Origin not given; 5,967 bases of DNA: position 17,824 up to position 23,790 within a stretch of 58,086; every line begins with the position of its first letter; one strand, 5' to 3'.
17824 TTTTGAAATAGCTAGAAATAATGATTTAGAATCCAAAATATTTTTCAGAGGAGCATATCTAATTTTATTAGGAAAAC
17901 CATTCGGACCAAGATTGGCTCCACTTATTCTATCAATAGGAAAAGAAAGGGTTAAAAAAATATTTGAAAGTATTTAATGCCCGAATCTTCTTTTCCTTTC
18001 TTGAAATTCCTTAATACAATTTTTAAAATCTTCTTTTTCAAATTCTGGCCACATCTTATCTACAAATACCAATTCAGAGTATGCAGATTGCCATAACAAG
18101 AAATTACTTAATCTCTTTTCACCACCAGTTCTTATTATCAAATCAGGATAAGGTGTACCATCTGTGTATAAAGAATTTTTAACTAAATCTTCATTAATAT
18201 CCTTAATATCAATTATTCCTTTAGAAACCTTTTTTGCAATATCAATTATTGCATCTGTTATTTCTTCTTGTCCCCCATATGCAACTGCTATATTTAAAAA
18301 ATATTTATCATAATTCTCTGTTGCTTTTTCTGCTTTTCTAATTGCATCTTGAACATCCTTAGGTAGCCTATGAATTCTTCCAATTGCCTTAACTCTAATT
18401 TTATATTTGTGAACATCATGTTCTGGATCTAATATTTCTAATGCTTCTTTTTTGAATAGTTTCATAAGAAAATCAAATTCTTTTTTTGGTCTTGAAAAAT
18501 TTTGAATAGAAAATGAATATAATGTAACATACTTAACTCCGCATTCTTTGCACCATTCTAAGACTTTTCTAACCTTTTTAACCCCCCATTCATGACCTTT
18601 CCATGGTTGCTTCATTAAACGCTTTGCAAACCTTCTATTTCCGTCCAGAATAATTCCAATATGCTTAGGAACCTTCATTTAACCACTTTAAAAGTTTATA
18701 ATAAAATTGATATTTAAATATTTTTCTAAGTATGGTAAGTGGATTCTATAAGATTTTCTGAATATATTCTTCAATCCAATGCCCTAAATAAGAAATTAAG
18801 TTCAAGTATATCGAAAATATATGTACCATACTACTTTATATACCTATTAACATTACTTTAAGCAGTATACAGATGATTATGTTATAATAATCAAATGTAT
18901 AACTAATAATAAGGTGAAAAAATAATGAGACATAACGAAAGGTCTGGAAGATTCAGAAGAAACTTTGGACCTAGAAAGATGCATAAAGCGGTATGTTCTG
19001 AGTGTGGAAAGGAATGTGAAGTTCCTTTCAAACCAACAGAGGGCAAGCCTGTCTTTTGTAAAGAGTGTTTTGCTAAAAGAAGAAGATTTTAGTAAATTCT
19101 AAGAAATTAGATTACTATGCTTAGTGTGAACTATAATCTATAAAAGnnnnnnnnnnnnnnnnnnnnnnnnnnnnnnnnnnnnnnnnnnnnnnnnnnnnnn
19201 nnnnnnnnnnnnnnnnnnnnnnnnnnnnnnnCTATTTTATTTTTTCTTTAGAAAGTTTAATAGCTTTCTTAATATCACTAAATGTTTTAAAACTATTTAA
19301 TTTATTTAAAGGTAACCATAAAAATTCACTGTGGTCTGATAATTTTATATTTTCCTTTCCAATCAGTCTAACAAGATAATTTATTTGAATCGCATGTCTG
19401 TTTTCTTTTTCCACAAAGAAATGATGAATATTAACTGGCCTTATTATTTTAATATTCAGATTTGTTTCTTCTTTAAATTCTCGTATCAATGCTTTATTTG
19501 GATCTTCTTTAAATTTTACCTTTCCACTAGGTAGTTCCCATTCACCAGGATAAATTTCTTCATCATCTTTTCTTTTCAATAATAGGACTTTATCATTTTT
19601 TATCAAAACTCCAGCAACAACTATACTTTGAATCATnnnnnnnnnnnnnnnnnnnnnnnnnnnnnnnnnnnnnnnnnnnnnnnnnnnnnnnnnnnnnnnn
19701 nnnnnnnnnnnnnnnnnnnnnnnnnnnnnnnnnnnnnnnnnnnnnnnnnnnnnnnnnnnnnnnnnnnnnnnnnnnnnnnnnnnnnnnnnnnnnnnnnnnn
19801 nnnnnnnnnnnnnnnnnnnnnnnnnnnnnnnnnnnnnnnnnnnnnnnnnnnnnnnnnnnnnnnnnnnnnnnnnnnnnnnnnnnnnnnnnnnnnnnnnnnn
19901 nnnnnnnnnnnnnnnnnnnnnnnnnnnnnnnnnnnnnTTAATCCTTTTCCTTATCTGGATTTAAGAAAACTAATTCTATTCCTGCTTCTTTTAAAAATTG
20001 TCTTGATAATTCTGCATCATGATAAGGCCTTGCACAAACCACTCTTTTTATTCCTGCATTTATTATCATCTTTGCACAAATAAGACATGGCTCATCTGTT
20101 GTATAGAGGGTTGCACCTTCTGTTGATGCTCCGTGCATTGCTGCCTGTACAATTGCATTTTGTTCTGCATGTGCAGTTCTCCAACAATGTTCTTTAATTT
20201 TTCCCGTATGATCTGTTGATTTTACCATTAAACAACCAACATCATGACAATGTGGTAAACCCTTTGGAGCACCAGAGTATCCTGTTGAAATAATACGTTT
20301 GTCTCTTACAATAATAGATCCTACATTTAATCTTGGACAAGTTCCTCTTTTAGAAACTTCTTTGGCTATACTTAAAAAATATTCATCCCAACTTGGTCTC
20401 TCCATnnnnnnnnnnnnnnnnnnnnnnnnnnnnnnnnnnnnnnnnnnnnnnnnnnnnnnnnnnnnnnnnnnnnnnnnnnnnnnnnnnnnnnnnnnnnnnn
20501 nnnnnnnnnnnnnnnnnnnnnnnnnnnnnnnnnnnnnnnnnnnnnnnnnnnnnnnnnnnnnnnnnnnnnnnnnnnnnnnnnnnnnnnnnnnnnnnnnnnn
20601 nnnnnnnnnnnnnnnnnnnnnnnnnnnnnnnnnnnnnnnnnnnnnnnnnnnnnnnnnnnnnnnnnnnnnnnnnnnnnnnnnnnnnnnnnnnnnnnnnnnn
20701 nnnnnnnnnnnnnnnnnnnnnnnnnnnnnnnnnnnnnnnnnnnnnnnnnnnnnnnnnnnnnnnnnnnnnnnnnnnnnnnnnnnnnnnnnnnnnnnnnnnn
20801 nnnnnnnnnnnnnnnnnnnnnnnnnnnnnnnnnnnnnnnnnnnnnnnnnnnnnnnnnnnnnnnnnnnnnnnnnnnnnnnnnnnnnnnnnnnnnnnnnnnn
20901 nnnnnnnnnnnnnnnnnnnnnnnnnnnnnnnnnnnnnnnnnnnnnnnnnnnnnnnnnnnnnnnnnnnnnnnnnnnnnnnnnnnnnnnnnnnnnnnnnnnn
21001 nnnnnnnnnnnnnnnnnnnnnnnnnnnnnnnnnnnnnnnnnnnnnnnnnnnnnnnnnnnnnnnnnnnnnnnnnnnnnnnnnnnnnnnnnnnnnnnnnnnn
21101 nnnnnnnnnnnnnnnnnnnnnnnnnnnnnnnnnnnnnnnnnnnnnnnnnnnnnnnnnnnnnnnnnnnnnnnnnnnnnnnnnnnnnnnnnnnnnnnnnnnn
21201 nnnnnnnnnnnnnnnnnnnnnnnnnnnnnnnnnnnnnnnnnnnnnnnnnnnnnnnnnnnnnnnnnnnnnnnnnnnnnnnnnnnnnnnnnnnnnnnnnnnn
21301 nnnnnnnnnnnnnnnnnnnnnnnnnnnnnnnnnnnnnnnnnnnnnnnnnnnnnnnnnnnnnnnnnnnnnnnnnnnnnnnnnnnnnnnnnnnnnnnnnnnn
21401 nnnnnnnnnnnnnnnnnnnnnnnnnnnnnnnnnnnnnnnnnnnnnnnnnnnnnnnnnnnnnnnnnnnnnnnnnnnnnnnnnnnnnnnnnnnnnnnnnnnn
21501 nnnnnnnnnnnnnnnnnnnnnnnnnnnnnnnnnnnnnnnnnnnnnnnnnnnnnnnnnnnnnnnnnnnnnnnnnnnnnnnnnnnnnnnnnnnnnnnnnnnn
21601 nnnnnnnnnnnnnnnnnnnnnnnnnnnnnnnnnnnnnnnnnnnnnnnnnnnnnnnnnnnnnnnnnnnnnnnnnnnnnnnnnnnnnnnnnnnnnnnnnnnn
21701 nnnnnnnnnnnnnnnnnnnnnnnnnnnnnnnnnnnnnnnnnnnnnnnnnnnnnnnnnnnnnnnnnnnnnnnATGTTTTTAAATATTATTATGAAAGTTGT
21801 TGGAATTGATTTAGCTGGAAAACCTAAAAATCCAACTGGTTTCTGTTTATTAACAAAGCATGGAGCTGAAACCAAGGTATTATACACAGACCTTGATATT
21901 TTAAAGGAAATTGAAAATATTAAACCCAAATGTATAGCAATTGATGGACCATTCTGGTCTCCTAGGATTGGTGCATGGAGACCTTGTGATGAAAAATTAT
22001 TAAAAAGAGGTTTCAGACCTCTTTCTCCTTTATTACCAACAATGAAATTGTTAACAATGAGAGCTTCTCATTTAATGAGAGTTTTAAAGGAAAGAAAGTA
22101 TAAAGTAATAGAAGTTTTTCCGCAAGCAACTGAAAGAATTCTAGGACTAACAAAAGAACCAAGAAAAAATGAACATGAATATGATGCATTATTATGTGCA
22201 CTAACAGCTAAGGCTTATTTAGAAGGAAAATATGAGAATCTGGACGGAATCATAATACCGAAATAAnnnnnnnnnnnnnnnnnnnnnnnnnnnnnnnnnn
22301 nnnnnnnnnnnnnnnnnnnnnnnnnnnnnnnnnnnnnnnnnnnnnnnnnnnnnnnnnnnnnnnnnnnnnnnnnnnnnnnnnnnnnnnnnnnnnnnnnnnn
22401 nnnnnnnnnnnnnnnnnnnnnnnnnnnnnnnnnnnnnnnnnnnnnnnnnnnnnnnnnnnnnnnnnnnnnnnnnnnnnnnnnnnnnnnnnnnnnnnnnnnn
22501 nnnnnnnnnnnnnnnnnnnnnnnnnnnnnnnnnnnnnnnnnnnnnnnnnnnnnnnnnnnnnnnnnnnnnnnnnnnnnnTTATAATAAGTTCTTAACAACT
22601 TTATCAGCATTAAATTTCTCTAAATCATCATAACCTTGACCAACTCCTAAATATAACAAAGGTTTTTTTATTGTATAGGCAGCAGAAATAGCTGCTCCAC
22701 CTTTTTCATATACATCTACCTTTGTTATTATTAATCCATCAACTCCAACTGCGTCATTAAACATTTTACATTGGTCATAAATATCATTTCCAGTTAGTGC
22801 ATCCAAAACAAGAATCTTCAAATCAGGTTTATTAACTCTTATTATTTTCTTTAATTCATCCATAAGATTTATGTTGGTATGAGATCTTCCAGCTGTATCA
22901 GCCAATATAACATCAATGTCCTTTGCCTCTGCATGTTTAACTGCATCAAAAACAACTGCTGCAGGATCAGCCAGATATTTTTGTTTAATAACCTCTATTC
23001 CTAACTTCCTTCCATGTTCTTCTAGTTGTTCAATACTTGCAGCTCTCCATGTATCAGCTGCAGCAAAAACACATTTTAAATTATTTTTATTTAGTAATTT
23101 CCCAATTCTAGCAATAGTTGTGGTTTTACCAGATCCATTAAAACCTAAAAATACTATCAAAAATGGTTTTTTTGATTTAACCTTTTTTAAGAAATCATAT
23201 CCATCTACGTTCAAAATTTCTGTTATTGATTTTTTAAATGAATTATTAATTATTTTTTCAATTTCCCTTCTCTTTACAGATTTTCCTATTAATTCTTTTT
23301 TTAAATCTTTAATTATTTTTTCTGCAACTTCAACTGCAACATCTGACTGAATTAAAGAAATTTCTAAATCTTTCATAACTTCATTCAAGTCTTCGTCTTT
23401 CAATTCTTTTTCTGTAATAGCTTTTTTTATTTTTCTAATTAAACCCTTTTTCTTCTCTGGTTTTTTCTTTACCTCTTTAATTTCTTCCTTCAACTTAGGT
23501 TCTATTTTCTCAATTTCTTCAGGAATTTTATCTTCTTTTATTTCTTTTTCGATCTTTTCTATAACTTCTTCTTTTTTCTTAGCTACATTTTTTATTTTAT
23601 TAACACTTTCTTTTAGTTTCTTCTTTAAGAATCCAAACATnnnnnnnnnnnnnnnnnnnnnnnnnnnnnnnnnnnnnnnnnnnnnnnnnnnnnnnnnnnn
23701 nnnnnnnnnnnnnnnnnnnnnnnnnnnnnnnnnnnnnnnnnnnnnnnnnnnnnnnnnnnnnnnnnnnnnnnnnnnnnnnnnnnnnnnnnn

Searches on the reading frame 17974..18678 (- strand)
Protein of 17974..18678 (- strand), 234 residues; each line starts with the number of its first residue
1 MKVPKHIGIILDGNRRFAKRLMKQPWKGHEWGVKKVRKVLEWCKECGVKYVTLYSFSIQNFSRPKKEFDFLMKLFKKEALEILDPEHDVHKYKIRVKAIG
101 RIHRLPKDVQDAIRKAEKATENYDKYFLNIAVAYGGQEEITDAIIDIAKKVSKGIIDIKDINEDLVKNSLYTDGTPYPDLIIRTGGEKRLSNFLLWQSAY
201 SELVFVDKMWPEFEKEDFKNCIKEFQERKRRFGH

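Call 57: search_protein_families(library=pfam, proteins=[window:17974-18678:-], max_evalue=0.001)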
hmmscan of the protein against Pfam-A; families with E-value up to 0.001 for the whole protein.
window:17974-18678:- (234 aa): 1 family
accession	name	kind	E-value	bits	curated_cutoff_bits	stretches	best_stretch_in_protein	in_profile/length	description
PF01255.24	Prenyltransf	-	4.2e-82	275.4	27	1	10-233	1-219/219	Putative undecaprenyl diphosphate synthase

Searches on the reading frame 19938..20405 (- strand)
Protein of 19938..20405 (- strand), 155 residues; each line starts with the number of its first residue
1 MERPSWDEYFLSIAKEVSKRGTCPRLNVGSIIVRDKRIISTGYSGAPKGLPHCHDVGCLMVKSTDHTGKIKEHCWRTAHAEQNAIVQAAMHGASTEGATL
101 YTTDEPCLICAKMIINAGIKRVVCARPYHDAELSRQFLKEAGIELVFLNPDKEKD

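Call 56: search_protein_families(library=pfam, proteins=[window:19938-20405:-], max_evalue=0.001)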
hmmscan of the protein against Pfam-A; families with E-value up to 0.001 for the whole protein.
window:19938-20405:- (155 aa): 3 families
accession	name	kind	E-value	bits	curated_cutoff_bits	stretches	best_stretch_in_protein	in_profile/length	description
PF00383.29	dCMP_cyt_deam_1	-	8.8e-28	96.6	25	1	5-125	2-101/102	Cytidine and deoxycytidylate deaminase zinc-binding region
PF14437.12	MafB19-deam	-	2e-19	70.3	27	1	5-133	2-108/142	MafB19-like deaminase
PF14439.12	Bd3614-deam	-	7.7e-05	23.1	38.5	1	77-122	34-82/113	Bd3614-like deaminase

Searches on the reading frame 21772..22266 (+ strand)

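Call 56: search_protein_families(library=pfam, proteins=[window:21772-22266:+], max_evalue=0.001)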
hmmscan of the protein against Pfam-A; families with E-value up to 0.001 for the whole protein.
window:21772-22266:+ (164 aa): 1 family
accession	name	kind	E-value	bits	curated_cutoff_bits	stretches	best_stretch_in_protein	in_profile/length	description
PF04250.19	DUF429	-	1.9e-08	34.7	23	1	11-118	1-135/214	Protein of unknown function (DUF429)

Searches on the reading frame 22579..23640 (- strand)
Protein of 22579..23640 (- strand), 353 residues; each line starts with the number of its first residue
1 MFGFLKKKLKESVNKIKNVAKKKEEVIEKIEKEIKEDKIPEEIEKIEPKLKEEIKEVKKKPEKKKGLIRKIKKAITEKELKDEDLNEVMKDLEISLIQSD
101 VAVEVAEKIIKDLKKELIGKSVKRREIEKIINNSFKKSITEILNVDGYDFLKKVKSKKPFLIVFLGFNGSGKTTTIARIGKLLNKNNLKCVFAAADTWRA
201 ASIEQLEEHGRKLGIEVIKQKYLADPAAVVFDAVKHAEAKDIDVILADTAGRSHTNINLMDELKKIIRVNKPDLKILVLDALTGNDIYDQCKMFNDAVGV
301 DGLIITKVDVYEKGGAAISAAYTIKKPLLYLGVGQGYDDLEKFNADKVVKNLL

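Call 57: search_protein_families(library=pfam, proteins=[window:22579-23640:-], max_evalue=0.001)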
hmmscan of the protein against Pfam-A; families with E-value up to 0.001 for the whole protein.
window:22579-23640:- (353 aa): 3 families
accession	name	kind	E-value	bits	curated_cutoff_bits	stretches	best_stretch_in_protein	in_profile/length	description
PF00448.28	SRP54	-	6.2e-69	232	22.7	1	160-353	2-195/196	SRP54-type protein, GTPase domain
PF02881.24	SRP54_N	-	8.4e-12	45.6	22.4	1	68-133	2-73/75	SRP54-type protein, helical bundle domain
PF13604.12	AAA_30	-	0.00014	22.1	27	0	151-202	10-60/191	AAA domain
